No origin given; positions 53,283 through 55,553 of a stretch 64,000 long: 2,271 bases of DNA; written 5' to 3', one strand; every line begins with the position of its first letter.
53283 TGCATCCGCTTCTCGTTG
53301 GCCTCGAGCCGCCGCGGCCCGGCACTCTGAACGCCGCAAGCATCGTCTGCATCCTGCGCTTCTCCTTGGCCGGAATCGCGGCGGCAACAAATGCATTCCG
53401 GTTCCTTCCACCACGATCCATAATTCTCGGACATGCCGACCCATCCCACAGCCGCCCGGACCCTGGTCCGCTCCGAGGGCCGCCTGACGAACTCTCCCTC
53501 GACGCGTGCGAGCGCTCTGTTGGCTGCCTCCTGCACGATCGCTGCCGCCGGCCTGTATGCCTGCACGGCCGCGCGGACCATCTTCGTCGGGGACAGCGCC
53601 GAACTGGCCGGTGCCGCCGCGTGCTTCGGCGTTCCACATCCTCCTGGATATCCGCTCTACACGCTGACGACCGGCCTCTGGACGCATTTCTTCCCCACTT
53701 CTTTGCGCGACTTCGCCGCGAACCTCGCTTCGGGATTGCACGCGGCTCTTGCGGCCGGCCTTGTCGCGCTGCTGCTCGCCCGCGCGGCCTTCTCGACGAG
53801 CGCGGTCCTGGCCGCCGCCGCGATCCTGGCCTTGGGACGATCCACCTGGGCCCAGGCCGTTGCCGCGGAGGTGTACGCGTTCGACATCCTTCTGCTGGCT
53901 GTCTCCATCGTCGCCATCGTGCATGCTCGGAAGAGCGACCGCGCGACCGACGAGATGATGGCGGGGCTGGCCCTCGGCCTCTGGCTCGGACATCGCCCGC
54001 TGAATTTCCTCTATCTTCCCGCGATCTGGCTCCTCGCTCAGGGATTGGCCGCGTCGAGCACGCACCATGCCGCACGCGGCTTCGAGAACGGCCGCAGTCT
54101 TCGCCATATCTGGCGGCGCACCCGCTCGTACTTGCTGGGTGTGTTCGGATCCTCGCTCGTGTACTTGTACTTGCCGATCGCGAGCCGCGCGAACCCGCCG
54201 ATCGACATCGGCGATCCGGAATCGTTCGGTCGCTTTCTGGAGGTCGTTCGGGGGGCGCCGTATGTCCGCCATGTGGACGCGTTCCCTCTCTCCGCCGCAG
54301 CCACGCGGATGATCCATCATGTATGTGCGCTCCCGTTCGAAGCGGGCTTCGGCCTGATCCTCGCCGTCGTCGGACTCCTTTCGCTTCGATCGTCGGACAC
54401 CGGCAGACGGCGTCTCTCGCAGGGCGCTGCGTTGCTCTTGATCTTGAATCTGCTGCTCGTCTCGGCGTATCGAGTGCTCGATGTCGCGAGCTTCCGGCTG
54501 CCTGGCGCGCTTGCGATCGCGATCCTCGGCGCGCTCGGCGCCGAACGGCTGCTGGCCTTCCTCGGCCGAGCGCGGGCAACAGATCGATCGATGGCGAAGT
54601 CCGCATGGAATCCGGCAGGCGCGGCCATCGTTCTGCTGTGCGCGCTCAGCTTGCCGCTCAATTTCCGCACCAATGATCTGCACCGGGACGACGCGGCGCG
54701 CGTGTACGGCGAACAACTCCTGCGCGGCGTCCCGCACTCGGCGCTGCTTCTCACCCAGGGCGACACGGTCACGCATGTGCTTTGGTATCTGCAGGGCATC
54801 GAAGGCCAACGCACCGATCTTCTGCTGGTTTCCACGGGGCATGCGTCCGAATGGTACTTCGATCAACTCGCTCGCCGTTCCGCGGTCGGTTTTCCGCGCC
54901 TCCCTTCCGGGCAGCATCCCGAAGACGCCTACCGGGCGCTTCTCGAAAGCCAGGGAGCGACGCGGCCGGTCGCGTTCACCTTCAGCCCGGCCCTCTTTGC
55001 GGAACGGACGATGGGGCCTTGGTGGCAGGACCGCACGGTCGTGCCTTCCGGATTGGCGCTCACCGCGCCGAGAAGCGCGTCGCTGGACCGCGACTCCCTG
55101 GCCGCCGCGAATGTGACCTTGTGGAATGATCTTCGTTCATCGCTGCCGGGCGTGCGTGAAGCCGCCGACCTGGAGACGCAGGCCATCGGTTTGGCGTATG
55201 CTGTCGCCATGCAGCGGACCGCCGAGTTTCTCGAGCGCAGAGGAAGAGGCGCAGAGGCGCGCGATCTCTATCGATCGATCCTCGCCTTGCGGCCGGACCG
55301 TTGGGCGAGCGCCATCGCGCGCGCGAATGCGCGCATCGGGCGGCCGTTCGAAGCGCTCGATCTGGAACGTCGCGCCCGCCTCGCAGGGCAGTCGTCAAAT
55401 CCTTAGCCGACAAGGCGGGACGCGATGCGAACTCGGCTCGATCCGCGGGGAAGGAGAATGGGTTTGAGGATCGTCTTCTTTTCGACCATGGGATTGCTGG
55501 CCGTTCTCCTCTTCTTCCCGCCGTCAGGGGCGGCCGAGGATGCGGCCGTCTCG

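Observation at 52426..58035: Duplicated cassette (conserved leader + small secreted Thr/Gly/Pro-rich protein + identical hairpin terminator) bracketing a DUF2723/TMEM260-like GT-C membrane protein and a PpiC chaperone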

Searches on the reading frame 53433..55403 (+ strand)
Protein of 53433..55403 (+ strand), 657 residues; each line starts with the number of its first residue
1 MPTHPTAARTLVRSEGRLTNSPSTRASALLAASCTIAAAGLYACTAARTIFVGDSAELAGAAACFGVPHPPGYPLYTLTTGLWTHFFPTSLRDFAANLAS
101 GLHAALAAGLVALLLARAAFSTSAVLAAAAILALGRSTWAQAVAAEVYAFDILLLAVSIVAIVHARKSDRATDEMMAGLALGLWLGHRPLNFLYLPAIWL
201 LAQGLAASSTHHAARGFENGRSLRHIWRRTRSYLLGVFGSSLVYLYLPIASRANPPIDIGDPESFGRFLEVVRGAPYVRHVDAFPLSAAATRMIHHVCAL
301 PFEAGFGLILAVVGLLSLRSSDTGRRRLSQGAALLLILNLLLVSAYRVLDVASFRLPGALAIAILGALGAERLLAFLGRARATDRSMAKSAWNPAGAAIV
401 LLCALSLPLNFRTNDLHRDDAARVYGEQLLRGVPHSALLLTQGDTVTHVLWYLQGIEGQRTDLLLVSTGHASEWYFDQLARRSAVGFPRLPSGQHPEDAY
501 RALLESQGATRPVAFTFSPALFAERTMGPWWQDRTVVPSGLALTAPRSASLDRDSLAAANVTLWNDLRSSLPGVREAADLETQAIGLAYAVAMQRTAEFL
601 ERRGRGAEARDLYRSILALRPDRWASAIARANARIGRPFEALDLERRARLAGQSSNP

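Call 6: search_protein_families(library=pfam, proteins=[window:53433-55403:+], max_evalue=0.01)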
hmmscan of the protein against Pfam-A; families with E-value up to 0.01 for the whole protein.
window:53433-55403:+ (657 aa): 2 families
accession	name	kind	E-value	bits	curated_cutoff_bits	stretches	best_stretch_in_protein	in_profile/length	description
PF11028.14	TMEM260-like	-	3.2e-18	66.6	24.2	1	54-201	1-169/179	Protein O-mannosyl-transferase TMEM260-like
PF13231.12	PMT_2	-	0.0042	17.8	26.1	1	74-203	4-132/160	Dolichyl-phosphate-mannose-protein mannosyltransferase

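Call 10: search_protein_families(library=ncbifam, proteins=[window:53433-55403:+], max_evalue=1)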
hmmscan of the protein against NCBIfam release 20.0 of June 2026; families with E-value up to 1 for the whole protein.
window:53433-55403:+ (657 aa): 0 families

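Call 44: find_related_loci(query=window:53433-55403:+, collection=metagenome_contigs, flank=6000)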
Query window:53433-55403:+ (657 aa) in metagenome_contigs; peptide patterns used: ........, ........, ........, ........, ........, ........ (x = any residue, [..] = any of these).
61 stretches matched a pattern; 1 encode a relative of the query (tblastn E <= 1e-3); 1 distinct loci.
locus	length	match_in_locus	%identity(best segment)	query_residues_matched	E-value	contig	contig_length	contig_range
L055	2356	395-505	43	243-279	2e-6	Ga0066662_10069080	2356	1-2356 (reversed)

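Call 45: search_solved_structures(query=window:53433-55403:+, max_evalue=0.01, show_alignments=1)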
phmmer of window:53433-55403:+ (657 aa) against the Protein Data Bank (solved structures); distinct sequences matched with E-value up to 0.01: 1.
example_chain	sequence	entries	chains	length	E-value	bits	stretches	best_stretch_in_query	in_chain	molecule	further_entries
9rql_A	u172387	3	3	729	7.4e-24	87.3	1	25-488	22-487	Protein O-mannosyl-transferase TMEM260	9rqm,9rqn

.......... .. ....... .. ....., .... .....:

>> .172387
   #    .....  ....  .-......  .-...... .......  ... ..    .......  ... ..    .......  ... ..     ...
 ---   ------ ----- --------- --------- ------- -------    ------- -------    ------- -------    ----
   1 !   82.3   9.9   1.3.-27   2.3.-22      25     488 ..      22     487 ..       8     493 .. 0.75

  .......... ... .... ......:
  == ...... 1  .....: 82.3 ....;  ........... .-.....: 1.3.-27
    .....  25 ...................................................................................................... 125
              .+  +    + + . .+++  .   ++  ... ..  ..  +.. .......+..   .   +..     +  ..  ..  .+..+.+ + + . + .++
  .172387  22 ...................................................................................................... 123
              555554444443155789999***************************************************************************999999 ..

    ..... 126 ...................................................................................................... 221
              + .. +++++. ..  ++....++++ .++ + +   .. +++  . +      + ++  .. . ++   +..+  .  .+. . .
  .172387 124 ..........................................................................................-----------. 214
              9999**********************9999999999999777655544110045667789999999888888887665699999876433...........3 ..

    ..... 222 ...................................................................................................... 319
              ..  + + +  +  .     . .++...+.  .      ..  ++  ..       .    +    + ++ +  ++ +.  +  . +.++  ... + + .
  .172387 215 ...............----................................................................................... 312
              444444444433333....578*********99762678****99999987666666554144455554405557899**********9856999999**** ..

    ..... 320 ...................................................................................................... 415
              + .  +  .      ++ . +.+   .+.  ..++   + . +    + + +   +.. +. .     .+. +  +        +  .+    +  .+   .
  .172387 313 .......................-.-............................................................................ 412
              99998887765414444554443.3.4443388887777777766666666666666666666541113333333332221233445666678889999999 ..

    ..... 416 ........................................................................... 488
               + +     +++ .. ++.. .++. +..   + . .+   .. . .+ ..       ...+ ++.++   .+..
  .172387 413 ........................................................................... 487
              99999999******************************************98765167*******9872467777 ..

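Call 46: find_homologous_proteins(query=window:53433-55403:+, max_evalue=1e-20)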
Query window:53433-55403:+ (657 aa): 44 proteins with E <= 1e-20 among 8000 candidates.
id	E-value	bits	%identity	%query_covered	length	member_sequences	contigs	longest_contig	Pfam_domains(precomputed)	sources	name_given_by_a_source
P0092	0.0e+0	1347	95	100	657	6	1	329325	PF11028.15,PF28495.1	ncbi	-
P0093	5.2e-201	687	58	93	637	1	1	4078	PF11028.15,PF28495.1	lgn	-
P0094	1.9e-178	613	52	93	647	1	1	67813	PF11028.15,PF28495.1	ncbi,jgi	-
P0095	8.8e-161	555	49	93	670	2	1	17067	PF11028.15,PF28495.1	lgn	-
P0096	7.0e-148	512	45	93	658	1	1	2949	PF11028.15,PF28495.1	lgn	-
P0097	2.4e-145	504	45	93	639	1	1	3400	PF11028.15,PF28495.1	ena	-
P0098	9.8e-145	502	46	93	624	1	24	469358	PF11028.15,PF28495.1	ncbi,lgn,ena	-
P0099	5.4e-144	499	46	93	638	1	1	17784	PF11028.15,PF28495.1,PF13231.13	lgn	-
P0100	1.1e-139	485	47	93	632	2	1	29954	PF11028.15,PF28495.1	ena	-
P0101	9.9e-133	462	45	93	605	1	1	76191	PF11028.15,PF28495.1,PF13231.13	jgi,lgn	jgi:hypothetical protein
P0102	1.2e-124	435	41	93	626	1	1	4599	PF11028.15,PF28495.1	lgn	-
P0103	2.0e-113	398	41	93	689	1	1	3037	PF11028.15,PF28495.1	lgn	-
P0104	4.5e-103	364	39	99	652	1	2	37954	PF11028.15,PF28495.1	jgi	jgi:hypothetical protein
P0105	2.2e-94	335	39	88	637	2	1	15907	PF11028.15,PF28495.1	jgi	-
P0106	1.2e-92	329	39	94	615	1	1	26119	PF11028.15,PF28495.1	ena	-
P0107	7.7e-85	304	38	92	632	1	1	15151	PF11028.15,PF28495.1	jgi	-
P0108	9.8e-85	303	37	93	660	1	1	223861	PF11028.15,PF28495.1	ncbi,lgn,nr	ncbi:MAG: DUF2723 domain-containing protein [Deltaproteobacteria bacterium]|nr:DUF2723 domain-contai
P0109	2.7e-84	302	38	92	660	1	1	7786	PF11028.15,PF28495.1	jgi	jgi:hypothetical protein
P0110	6.4e-83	297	36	93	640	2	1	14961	PF11028.15,PF28495.1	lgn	-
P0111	4.9e-80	288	38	89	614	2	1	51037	PF11028.15,PF28495.1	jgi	jgi:hypothetical protein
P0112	1.2e-66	244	37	73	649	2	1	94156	PF11028.15,PF28495.1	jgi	-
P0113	2.3e-63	233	34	71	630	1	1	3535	PF11028.15,PF28495.1,PF13231.13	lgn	-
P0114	2.5e-62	229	34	92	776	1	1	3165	PF11028.15,PF28495.1,PF13432.13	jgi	jgi:tetratricopeptide (TPR) repeat protein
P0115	2.3e-60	223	35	73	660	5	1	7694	PF11028.15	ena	-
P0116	6.4e-60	221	31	94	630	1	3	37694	PF11028.15,PF28495.1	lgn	-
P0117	8.4e-59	218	37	76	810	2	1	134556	PF14559.13,PF11028.15,PF13431.13,PF28495.1,PF00515.35,PF13432.13,PF13428.13,PF07719.24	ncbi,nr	ncbi:MAG: DUF2723 domain-containing protein [Deltaproteobacteria bacterium]|nr:DUF2723 domain-contai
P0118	3.5e-58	216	32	89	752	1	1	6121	PF14559.13,PF11028.15,PF13432.13,PF07719.24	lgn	-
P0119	1.5e-52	197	36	72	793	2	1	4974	PF14559.13,PF11028.15,PF28495.1,PF00515.35,PF13432.13,PF13428.13,PF07719.24,PF13374.13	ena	-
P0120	1.4e-51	194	31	91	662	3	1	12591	PF11028.15,PF28495.1,PF13231.13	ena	-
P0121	9.9e-42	161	32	81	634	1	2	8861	PF11028.15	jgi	jgi:hypothetical protein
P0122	1.4e-29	121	36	18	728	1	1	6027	PF11028.15,PF13431.13,PF23914.2,PF13414.13,PF13428.13,PF13374.13,PF14559.13,PF28495.1,PF00515.35,PF13424.13,PF13432.13,PF13181.13,PF07719.24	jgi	jgi:Flp pilus assembly protein TadD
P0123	2.7e-28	117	32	39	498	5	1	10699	PF11028.15,PF28495.1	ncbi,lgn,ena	-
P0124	2.1e-26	111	31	68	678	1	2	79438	PF11028.15,PF00515.35,PF13432.13,PF07719.24,PF13231.13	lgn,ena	-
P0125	1.1e-25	108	28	90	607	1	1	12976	PF11028.15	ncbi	-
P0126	1.7e-25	108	37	22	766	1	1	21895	PF14559.13,PF11028.15,PF13431.13,PF13414.13,PF00515.35,PF13424.13,PF13176.13,PF13432.13,PF13428.13,PF13181.13,PF07719.24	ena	-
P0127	3.9e-25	106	31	70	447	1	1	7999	PF11028.15,PF28495.1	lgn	-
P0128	1.9e-23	101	29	75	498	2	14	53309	PF11028.15,PF28495.1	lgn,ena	-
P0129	2.0e-23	101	31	67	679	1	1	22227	PF11028.15,PF28495.1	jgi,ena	-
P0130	3.0e-23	100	29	79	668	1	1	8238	PF11028.15,PF28495.1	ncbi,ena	-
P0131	8.0e-23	99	25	91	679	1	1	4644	PF11028.15,PF13414.13,PF28495.1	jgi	-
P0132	8.1e-22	95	37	21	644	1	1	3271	PF11028.15,PF28495.1,PF13231.13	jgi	jgi:Protein of unknown function (DUF2723)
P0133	3.3e-21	93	29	67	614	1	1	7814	PF11028.15,PF13432.13,PF07719.24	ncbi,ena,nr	ncbi:MAG TPA: DUF2723 domain-containing protein [Candidatus Polarisedimenticolaceae bacterium]|nr:DU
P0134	5.7e-21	93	29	72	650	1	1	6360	PF11028.15,PF28495.1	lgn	-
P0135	7.7e-21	92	44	16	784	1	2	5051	PF11028.15,PF28495.1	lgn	-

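Call 47: find_encoding_contigs(protein=P0094, flank=6000, max_places=2)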
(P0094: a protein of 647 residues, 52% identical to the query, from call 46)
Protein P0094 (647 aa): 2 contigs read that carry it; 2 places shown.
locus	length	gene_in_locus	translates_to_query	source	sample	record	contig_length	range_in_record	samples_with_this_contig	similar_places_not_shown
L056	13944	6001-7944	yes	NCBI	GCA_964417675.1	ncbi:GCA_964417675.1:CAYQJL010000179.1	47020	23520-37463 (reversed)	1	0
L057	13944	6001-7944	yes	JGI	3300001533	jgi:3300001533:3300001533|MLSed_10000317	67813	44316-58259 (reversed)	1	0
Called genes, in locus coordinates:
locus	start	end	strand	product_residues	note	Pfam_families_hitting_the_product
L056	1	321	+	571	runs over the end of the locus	PF19289:PmbA_TldD_3rd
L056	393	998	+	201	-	PF00258:Flavodoxin_1, PF02525:Flavodoxin_2 (weak), PF03358:FMN_red, PF12724:Flavodoxin_5 (faint)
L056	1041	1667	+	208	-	PF13489:Methyltransf_23, PF01209:Ubie_methyltran (weak), PF08241:Methyltransf_11, PF08242:Methyltransf_12 (weak), PF13649:Methyltransf_25, PF13847:Methyltransf_31 (faint)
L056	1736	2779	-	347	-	PF21959:DUF6923 (faint)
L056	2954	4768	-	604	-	PF00009:GTP_EFTU, PF01926:MMR_HSR1 (weak), PF22042:EF-G_D2 (weak), PF03144:GTP_EFTU_D2, PF00679:EFG_C, PF21018:BipA_C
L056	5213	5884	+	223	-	-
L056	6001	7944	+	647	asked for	PF11028:TMEM260_N, PF28495:TMEM260_2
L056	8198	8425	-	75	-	-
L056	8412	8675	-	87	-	PF04365:BrnT_toxin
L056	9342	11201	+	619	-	PF13145:Rotamase_2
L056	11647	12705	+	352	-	PF01070:FMN_dh, PF00478:IMPDH (faint)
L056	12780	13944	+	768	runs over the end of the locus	PF00368:HMG-CoA_red, PF00288:GHMP_kinases_N, PF08544:GHMP_kinases_C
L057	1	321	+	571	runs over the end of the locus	PF19289:PmbA_TldD_3rd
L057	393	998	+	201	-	PF00258:Flavodoxin_1, PF02525:Flavodoxin_2 (weak), PF03358:FMN_red, PF12724:Flavodoxin_5 (faint)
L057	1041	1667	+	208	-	PF13489:Methyltransf_23, PF01209:Ubie_methyltran (weak), PF08241:Methyltransf_11, PF08242:Methyltransf_12 (weak), PF13649:Methyltransf_25, PF13847:Methyltransf_31 (faint)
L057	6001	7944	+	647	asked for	PF11028:TMEM260_N, PF28495:TMEM260_2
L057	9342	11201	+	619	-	PF13145:Rotamase_2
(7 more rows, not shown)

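Call 48: find_encoding_contigs(protein=P0098, flank=6000, max_places=2)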
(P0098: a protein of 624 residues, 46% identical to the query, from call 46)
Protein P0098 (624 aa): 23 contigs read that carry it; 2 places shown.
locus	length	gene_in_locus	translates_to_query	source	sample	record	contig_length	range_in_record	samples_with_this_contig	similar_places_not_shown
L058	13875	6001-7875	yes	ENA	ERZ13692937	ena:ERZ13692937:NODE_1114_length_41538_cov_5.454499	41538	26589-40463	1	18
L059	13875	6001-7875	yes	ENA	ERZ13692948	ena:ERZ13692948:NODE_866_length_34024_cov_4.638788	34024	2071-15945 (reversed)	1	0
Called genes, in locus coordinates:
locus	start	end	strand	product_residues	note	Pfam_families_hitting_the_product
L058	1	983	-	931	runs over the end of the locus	PF13424:TPR_12 (faint), PF12770:CHAT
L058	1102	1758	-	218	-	-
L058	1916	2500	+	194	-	-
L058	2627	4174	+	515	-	PF00082:Peptidase_S8, PF13860:FlgD_ig (weak)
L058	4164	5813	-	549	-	PF02310:B12-binding, PF04055:Radical_SAM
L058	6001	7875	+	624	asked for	PF11028:TMEM260_N, PF28495:TMEM260_2 (weak)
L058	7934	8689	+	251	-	PF00005:ABC_tran, PF13304:AAA_21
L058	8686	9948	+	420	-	PF12679:ABC2_membrane_2 (faint), PF12698:ABC2_membrane_3, PF01061:ABC2_membrane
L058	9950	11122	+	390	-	PF12679:ABC2_membrane_2, PF12698:ABC2_membrane_3, PF01061:ABC2_membrane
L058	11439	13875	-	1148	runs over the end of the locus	PF13860:FlgD_ig (weak)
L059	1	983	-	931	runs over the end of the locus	PF13424:TPR_12 (faint), PF12770:CHAT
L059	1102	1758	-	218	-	-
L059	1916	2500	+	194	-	-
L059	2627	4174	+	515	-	PF00082:Peptidase_S8, PF13860:FlgD_ig (weak)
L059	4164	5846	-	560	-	PF02310:B12-binding, PF04055:Radical_SAM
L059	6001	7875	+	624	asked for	PF11028:TMEM260_N, PF28495:TMEM260_2 (weak)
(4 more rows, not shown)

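Call 49: find_encoding_contigs(protein=P0100, flank=6000, max_places=2)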
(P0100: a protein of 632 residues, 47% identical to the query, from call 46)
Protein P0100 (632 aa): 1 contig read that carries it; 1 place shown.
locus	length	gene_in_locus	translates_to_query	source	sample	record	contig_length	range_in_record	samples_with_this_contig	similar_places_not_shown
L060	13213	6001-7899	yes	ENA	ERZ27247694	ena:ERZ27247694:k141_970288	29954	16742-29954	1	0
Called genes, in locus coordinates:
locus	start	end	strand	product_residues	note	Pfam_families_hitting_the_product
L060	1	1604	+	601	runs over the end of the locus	PF00672:HAMP, PF00989:PAS, PF08448:PAS_4, PF13426:PAS_9 (weak), PF00512:HisKA, PF02518:HATPase_c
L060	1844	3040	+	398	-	PF00528:BPD_transp_1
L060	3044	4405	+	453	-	PF00528:BPD_transp_1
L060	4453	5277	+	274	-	PF00005:ABC_tran, PF02463:SMC_N (faint), PF13304:AAA_21 (weak)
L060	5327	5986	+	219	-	PF01895:PhoU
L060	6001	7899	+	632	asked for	PF11028:TMEM260_N, PF28495:TMEM260_2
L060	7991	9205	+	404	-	PF00753:Lactamase_B (faint), PF19583:ODP, PF00258:Flavodoxin_1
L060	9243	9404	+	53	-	PF00301:Rubredoxin, PF21349:RUBY_RBDX (faint)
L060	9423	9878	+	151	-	PF02915:Rubrerythrin, PF07875:Coat_F (faint), PF13668:Ferritin_2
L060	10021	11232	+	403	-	PF16930:Porin_5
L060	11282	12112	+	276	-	PF12849:PBP_like_2, PF01547:SBP_bac_1 (weak), PF13531:SBP_bac_11, PF12727:PBP_like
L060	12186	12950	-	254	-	-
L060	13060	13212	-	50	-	?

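Call 50: find_encoding_contigs(protein=P0093, flank=6000, max_places=2)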
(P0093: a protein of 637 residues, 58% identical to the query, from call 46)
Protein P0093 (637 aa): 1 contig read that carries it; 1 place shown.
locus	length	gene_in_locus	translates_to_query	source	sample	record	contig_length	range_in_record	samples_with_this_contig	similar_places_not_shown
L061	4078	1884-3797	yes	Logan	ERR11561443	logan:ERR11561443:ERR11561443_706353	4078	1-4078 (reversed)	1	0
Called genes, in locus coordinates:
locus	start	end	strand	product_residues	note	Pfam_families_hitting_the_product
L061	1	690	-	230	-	?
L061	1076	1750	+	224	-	-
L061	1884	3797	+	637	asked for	PF11028:TMEM260_N, PF28495:TMEM260_2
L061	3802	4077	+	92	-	?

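Call 51: find_encoding_contigs(protein=P0099, flank=6000, max_places=2)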
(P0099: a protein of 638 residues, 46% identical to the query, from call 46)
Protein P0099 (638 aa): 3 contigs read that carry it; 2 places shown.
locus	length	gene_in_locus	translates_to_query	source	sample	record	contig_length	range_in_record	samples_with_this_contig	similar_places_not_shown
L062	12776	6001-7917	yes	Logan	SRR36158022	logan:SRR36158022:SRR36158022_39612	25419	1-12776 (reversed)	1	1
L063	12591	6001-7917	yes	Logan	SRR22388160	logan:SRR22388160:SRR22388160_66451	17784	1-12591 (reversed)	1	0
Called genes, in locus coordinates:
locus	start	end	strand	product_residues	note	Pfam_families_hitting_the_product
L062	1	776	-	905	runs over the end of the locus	PF14938:SNAP (faint), PF13424:TPR_12 (weak), PF12770:CHAT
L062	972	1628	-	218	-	-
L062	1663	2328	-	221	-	PF04542:Sigma70_r2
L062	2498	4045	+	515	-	PF22148:Fervidolysin_NPro-like (weak), PF00082:Peptidase_S8, PF13860:FlgD_ig (weak)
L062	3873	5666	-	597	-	PF02310:B12-binding, PF04055:Radical_SAM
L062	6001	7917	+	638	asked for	PF11028:TMEM260_N, PF13231:PMT_2 (weak), PF28495:TMEM260_2 (weak)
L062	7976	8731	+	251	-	PF00005:ABC_tran, PF13304:AAA_21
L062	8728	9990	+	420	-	PF12679:ABC2_membrane_2 (weak), PF12698:ABC2_membrane_3, PF01061:ABC2_membrane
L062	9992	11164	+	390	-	PF12679:ABC2_membrane_2, PF12698:ABC2_membrane_3, PF01061:ABC2_membrane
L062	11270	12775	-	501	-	?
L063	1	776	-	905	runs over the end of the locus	PF14938:SNAP (faint), PF13424:TPR_12 (weak), PF12770:CHAT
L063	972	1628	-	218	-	-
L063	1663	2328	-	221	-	PF04542:Sigma70_r2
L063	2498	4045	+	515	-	PF00082:Peptidase_S8, PF13860:FlgD_ig (weak)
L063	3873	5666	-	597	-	PF02310:B12-binding, PF04055:Radical_SAM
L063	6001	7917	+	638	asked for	PF11028:TMEM260_N, PF13231:PMT_2 (weak), PF28495:TMEM260_2 (weak)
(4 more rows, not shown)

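Call 52: find_encoding_contigs(protein=P0101, flank=6000, max_places=2)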
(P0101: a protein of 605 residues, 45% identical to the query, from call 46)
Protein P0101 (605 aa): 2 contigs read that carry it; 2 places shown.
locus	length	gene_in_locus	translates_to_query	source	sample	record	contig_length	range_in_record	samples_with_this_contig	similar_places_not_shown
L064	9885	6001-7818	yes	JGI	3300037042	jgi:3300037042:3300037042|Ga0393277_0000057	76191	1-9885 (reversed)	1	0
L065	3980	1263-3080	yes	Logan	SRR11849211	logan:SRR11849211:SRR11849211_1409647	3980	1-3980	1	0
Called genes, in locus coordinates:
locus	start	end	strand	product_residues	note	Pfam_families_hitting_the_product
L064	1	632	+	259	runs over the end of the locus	-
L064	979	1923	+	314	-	PF00005:ABC_tran, PF13304:AAA_21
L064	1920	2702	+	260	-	PF12679:ABC2_membrane_2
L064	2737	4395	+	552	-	PF23357:DUF7088, PF09822:ABC_transp_aux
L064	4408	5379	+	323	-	PF14238:DUF4340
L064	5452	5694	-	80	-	-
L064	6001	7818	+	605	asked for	PF11028:TMEM260_N, PF13231:PMT_2 (weak), PF28495:TMEM260_2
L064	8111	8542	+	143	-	PF13860:FlgD_ig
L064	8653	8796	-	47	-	-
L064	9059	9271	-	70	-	PF09957:VapB_antitoxin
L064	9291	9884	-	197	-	?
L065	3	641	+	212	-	?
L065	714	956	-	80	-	-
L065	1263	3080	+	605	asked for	PF11028:TMEM260_N, PF13231:PMT_2 (weak), PF28495:TMEM260_2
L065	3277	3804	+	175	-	PF13860:FlgD_ig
